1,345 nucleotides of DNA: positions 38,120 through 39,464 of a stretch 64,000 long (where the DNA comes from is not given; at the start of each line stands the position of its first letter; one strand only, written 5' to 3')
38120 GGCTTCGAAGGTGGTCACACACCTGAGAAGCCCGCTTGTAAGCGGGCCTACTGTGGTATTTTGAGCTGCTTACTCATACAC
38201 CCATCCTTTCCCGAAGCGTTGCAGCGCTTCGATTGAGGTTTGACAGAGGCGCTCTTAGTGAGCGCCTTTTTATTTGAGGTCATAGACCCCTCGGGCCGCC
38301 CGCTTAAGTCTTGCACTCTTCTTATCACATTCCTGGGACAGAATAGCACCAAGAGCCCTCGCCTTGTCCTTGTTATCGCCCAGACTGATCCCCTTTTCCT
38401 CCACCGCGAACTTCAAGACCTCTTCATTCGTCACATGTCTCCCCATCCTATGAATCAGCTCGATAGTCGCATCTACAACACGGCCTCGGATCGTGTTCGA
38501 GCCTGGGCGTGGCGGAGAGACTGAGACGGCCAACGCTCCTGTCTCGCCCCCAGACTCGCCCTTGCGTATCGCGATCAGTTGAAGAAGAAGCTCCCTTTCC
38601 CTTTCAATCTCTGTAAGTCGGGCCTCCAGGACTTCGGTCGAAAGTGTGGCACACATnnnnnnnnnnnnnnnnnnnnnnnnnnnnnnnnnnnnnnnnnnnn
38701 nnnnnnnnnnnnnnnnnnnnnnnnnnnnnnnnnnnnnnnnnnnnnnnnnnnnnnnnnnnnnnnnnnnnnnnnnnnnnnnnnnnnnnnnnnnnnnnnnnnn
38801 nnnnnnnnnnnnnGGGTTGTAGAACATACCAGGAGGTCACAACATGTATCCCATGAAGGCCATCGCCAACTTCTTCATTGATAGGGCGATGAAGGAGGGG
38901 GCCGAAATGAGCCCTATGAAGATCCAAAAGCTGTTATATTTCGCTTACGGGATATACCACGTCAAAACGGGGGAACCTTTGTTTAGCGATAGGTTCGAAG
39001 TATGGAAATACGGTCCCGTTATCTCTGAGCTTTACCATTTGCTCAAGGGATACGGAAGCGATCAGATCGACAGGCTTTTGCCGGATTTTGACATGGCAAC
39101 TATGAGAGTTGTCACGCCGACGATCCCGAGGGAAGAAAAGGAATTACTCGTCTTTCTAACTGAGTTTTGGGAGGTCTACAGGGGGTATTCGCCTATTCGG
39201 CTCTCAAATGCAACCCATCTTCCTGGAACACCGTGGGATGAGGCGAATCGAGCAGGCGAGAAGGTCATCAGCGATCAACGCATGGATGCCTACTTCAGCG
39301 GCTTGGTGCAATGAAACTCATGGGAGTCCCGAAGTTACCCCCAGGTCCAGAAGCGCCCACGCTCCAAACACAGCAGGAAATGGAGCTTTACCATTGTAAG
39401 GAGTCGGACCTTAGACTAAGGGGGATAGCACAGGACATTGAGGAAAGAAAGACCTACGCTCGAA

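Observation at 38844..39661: Panacea-domain (PanA-like) antitoxin translationally coupled to an unrecognised two-TM small protein: candidate novel toxin-antitoxin pair carried on the transposon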

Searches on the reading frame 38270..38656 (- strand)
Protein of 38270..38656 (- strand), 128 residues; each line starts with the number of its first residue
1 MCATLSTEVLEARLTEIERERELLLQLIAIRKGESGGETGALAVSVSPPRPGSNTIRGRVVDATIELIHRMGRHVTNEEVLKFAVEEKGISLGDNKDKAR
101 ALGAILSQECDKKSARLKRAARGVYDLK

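Call 3: search_protein_families(library=pfam, proteins=[window:38270-38656:-], max_evalue=1)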
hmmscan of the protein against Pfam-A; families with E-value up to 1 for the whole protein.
window:38270-38656:- (128 aa): 1 family
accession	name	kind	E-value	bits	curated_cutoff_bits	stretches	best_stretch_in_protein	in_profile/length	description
PF05066.19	HARE-HTH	-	0.091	13.6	25.9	1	60-118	3-59/71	HB1, ASXL, restriction endonuclease HTH domain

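Call 4: search_protein_families(library=ncbifam, proteins=[window:38270-38656:-], max_evalue=1)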
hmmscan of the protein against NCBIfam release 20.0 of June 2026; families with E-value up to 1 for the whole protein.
window:38270-38656:- (128 aa): 1 family
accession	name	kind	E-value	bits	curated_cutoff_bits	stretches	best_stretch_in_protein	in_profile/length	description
TIGR03193.1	4hydroxCoAred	equivalog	0.094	12.6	257.8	1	25-78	29-83/148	4-hydroxybenzoyl-CoA reductase subunit gamma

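Call 7: search_protein_families(library=padloc, proteins=[window:38270-38656:-], max_evalue=1)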
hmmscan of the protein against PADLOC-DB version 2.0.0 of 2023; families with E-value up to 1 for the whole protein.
window:38270-38656:- (128 aa): 0 families
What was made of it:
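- Tried and rejected: PADLOC and NCBIfam gave nothing for the toxin or the 128-aa protein (calls 4, 7).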

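Call 8: search_protein_families(library=phrogs, proteins=[window:38270-38656:-], max_evalue=1)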
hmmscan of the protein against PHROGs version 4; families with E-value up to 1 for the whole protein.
window:38270-38656:- (128 aa): 0 families

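Call 42: find_homologous_proteins(query=window:38273-38656:-, max_evalue=0.001)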
Query window:38273-38656:- (128 aa): 15 proteins with E <= 0.001 among 44 candidates.
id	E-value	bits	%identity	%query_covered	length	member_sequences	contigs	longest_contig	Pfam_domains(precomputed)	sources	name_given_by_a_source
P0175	1.1e-73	262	100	100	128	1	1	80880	-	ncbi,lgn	ncbi:MAG: hypothetical protein WB626_12645 [Bacteroidota bacterium]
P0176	3.2e-45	171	70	100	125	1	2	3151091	-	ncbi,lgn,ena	-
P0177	4.8e-43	164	70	100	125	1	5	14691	-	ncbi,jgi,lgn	-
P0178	2.0e-42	162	68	100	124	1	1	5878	-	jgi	jgi:hypothetical protein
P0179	5.0e-42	160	70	100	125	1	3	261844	-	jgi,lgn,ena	-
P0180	2.2e-41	158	65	100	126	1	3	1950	-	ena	-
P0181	4.1e-41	157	68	100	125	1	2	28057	-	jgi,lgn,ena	jgi:hypothetical protein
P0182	4.2e-41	157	66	100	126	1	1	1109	-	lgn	-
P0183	6.0e-40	154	68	100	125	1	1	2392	-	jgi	jgi:hypothetical protein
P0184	2.8e-38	148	64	100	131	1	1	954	-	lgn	-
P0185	1.7e-35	139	67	91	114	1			-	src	-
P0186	6.4e-25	105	52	96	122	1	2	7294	-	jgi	jgi:hypothetical protein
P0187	1.2e-24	104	48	98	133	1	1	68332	-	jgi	jgi:hypothetical protein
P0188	1.7e-21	94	48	98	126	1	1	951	-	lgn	-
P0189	2.9e-20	90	46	98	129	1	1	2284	-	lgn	-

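Call 43: find_encoding_contigs(protein=P0179, flank=4000, max_places=3)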
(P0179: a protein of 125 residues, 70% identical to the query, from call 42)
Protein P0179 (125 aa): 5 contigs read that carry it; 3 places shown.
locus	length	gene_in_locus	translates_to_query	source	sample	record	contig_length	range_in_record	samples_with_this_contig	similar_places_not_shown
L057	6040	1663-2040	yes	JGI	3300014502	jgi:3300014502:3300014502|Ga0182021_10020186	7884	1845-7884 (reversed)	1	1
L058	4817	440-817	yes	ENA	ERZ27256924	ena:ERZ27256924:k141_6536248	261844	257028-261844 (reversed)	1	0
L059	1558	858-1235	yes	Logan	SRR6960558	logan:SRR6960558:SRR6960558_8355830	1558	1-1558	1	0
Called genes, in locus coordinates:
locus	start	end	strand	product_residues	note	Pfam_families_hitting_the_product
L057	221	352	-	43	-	-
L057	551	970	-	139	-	-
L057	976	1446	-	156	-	PF13274:SocA_Panacea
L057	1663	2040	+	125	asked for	-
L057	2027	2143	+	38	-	-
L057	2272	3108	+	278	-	PF03400:DDE_Tnp_IS1 (faint)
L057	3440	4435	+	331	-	-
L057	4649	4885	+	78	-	-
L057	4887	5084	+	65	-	-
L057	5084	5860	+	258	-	-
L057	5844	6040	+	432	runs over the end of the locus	PF00772:DnaB (weak), PF13481:AAA_25, PF03796:DnaB_C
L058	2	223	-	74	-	?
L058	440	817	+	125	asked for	-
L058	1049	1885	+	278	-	PF03400:DDE_Tnp_IS1 (faint)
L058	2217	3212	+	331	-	-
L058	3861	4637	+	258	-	-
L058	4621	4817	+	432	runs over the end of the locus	PF00772:DnaB (weak), PF13481:AAA_25, PF03796:DnaB_C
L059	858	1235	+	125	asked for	-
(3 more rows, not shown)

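Call 44: find_encoding_contigs(protein=P0187, flank=4000, max_places=3)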
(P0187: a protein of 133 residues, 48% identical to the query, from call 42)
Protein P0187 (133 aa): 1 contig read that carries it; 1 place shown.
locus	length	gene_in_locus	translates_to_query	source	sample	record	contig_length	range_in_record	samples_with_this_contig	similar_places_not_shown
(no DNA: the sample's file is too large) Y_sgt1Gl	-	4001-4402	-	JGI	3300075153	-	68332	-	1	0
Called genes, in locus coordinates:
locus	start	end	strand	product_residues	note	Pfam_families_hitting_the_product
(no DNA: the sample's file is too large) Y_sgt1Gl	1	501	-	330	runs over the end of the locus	PF00248:Aldo_ket_red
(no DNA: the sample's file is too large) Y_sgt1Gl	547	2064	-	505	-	PF00221:Lyase_aromatic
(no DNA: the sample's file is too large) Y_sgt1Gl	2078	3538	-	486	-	PF13393:tRNA-synt_His, PF03129:HGTP_anticodon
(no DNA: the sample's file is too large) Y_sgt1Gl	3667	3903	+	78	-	-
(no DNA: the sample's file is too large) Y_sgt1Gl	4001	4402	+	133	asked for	-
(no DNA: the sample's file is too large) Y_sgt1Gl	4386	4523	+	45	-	-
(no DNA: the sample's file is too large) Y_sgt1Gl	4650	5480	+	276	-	PF13610:DDE_Tnp_IS240 (weak), PF03400:DDE_Tnp_IS1 (faint)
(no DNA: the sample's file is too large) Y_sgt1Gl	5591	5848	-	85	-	-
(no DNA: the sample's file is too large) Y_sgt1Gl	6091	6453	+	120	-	-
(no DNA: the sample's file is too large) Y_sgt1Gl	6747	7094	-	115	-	-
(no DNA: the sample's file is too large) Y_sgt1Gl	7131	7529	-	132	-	-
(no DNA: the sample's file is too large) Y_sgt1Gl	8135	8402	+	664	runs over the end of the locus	?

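Call 45: find_encoding_contigs(protein=P0186, flank=4000, max_places=3)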
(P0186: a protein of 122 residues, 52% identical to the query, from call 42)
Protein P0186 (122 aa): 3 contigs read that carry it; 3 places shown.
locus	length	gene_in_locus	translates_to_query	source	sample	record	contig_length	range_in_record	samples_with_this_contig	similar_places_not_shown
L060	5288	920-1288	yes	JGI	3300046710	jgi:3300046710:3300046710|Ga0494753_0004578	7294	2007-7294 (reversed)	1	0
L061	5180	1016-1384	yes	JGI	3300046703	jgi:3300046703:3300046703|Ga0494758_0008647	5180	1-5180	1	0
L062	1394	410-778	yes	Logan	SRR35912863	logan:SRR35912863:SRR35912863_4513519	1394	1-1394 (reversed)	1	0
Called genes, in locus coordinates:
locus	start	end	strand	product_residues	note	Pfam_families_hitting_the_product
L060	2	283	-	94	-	?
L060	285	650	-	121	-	PF12844:HTH_19 (weak), PF13560:HTH_31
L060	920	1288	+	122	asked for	-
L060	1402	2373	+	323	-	PF00056:Ldh_1_N, PF02866:Ldh_1_C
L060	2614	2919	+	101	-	PF00076:RRM_1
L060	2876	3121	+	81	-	PF02866:Ldh_1_C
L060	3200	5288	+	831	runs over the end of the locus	PF00270:DEAD, PF04851:ResIII (weak), PF00271:Helicase_C, PF08482:HrpB_C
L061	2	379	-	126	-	?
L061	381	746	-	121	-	PF12844:HTH_19 (weak), PF13560:HTH_31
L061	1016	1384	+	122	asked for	-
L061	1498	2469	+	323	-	PF00056:Ldh_1_N, PF02866:Ldh_1_C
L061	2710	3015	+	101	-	PF00076:RRM_1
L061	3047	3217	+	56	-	PF02866:Ldh_1_C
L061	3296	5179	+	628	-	?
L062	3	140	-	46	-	?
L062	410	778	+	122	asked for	-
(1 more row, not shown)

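Call 46: find_encoding_contigs(protein=P0181, flank=4000, max_places=3)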
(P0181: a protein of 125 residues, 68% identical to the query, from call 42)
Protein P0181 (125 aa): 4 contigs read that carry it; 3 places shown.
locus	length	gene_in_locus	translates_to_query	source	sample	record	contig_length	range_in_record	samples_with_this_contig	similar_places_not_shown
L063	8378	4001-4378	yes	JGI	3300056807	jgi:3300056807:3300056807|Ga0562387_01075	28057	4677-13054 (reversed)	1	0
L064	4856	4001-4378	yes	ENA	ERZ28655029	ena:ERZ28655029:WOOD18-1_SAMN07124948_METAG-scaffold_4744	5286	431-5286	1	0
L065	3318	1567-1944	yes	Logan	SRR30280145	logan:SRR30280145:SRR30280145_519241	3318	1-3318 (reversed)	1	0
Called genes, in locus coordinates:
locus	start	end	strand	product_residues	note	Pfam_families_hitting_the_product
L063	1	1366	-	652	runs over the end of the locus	PF02384:N6_Mtase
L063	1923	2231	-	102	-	-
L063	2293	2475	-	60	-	-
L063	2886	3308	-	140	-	-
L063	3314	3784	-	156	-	PF13274:SocA_Panacea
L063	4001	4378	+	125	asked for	-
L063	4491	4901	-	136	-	-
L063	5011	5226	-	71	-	-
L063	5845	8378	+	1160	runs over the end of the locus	-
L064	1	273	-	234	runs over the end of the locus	?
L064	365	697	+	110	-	-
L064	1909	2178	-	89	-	-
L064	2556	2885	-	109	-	-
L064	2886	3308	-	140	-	-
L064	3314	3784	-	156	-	PF13274:SocA_Panacea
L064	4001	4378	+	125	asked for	-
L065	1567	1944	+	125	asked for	-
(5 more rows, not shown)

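Call 53: search_protein_families(library=pfam, proteins=[L057:3440-4432:+, L063:4491-4898:-, L057:2272-3105:+], max_evalue=1)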
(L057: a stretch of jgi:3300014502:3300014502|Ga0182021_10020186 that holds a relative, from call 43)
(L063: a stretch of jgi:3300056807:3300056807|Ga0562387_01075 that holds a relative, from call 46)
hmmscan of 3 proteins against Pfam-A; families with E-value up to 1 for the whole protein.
L057:3440-4432:+ (331 aa): 0 families

L063:4491-4898:- (135 aa): 1 family
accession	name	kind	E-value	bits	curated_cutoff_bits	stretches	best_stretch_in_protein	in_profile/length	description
PF24131.1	DUF7398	-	0.076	13.1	27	1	23-78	1-55/171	Family of unknown function (DUF7398)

L057:2272-3105:+ (278 aa): 6 families
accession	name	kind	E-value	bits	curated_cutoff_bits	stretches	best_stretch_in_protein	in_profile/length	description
PF03400.19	DDE_Tnp_IS1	-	8.8e-09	36.2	24.1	2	66-149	7-76/131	IS1 transposase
PF13551.12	HTH_29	-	0.0025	18.3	28.1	1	11-40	2-32/64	Winged helix-turn helix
PF13610.12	DDE_Tnp_IS240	-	0.0069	17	27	1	93-161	18-88/139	DDE domain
PF13936.12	HTH_38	-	0.015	15.4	27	1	5-39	5-39/44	Helix-turn-helix domain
PF13683.12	rve_3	-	0.046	13.9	26.5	1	199-249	18-63/67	Integrase core domain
PF03009.23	GDPD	-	0.072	13.6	23.6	1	128-270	71-225/244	Glycerophosphoryl diester phosphodiesterase family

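Call 69: search_protein_families(library=ncbifam, proteins=[L057:551-967:-], max_evalue=1)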
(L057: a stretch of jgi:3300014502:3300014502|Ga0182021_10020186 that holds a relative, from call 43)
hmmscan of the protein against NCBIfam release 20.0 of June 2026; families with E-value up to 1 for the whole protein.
L057:551-967:- (138 aa): 1 family
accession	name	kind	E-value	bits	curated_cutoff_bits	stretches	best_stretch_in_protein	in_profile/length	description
TIGR04211.1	SH3_and_anchor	equivalog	0.059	13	65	1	21-91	115-185/198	TIGR04211 family SH3 domain-containing protein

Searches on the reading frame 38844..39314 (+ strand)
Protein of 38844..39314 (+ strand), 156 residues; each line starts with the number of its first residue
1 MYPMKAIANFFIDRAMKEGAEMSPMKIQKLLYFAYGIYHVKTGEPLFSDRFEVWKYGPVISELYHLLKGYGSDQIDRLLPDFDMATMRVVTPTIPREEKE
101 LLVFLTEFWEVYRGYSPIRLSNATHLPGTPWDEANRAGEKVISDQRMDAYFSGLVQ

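Call 3: search_protein_families(library=pfam, proteins=[window:38844-39314:+], max_evalue=1)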
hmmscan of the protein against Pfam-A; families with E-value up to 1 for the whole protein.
window:38844-39314:+ (156 aa): 1 family
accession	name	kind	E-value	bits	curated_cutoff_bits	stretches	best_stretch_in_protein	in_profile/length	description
PF13274.11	SocA_Panacea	-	3.5e-18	67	25.7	1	27-131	1-112/113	Antitoxin SocA-like, Panacea domain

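Call 4: search_protein_families(library=ncbifam, proteins=[window:38844-39314:+], max_evalue=1)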
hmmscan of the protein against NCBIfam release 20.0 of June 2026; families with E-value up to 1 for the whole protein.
window:38844-39314:+ (156 aa): 2 families
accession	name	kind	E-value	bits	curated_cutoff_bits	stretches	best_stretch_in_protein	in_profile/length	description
NF047745.1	SocA_antitoxin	equivalog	6.3e-29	100.9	190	1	5-134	4-132/176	type VI toxin-antitoxin system SocA family antitoxin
NF048014.1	antitoxin_DarG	equivalog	0.024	13.9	250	1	10-69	175-228/338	type II toxin-antitoxin system antitoxin DNA ADP-ribosyl glycohydrolase DarG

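Call 7: search_protein_families(library=padloc, proteins=[window:38844-39314:+], max_evalue=1)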
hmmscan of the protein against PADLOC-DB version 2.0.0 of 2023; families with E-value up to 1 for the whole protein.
window:38844-39314:+ (156 aa): 1 family
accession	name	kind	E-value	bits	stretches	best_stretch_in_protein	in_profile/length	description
PDLC02990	DarG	-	0.0071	13.9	1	12-76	172-228/329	-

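Call 8: search_protein_families(library=phrogs, proteins=[window:38844-39314:+], max_evalue=1)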
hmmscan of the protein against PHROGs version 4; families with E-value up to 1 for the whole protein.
window:38844-39314:+ (156 aa): 2 families
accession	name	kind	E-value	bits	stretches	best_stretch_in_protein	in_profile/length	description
phrog_1281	-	unknown function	5.4e-40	138.2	1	1-154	7-153/195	-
phrog_10390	-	unknown function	1.6e-33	117.5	1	4-152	151-292/299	-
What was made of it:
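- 38844..39314 (+): PanA: single-domain Panacea antitoxin, 156 aa, no DNA-binding N-terminal domain. PF13274 67 bits (call 3); PHROG 1281 E 5e-40 (call 8).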

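Call 38: list_cluster_members(proteins=[L052:3857-4321:+, L052:3337-3828:+, window:39311-39658:+, window:38844-39311:+, window:38273-38656:-])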
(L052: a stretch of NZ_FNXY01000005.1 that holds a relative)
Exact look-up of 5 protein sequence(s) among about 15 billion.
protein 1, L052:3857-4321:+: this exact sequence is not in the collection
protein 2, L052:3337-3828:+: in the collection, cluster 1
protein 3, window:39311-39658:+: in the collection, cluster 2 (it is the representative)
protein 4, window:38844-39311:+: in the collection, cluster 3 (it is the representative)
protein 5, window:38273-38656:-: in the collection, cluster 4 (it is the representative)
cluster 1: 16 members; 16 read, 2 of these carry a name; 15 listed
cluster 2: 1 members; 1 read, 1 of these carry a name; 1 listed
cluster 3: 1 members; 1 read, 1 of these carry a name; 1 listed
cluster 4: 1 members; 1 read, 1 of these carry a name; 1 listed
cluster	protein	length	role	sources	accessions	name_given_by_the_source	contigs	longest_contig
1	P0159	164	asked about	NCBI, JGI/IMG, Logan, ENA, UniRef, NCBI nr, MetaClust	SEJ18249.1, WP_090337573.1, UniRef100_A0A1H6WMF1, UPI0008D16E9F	Uncharacterized phage-associated protein [Dyadobacter koreensis] | Uncharacterized phage-associated protein n=1 Tax=Dyadobacter koreensis TaxID=408657 ... | type II toxin-antitoxin system antitoxin SocA domain-containing protein [Dyadobacter ...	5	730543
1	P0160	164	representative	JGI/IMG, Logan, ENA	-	-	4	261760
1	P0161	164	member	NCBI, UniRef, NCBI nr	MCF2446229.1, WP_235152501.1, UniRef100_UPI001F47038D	DUF4065 domain-containing protein [Dyadobacter sp. CY345] | Panacea domain-containing protein n=1 Tax=Dyadobacter sp. CY345 TaxID=2909335 ... | type II toxin-antitoxin system antitoxin SocA domain-containing protein [Dyadobacter sp. ...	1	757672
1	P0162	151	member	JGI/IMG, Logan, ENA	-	-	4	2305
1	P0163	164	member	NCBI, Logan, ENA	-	-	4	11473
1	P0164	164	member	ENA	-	-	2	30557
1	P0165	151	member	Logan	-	-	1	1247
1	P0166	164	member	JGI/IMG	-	-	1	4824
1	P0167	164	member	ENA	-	-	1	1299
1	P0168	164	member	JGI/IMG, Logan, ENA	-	-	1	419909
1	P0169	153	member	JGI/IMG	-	-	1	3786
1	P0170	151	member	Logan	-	-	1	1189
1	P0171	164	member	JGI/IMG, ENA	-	-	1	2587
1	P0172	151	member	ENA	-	-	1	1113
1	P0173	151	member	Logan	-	-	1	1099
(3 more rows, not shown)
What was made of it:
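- On PanT cluster T3 (membrane toxin, E. coli STEC O31 type): D. koreensis PanA WP_090337573.1 identified in L052 (call 38).
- The L052 PanA is WP_090337573.1 (call 38).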

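Call 92: search_protein_families(library=pfam, alignment_id=A7, max_evalue=0.001)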
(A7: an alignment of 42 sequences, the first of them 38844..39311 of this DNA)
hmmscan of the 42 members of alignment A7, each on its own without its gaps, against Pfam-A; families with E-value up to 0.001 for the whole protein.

A. member 1, window:38844-39311:+ (156 aa): 1 family
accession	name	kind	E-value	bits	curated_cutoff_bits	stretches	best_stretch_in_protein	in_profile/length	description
PF13274.11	SocA_Panacea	-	3.5e-18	67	25.7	1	27-131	1-112/113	Antitoxin SocA-like, Panacea domain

B. families by the number of members that match (of 42 scanned): 1 family
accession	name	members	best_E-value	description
PF13274.11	SocA_Panacea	42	6.9e-24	Antitoxin SocA-like, Panacea domain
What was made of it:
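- On Classical autoregulated type II TA (antitoxin with its own DNA-binding domain): None of the 42 PanAs of this family has another Pfam domain (call 92).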

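Call 95: search_solved_structures(query=A7, max_evalue=0.01)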
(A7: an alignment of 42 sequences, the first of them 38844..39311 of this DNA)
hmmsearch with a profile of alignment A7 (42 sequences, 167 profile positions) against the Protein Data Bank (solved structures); distinct sequences matched with E-value up to 0.01: 0.
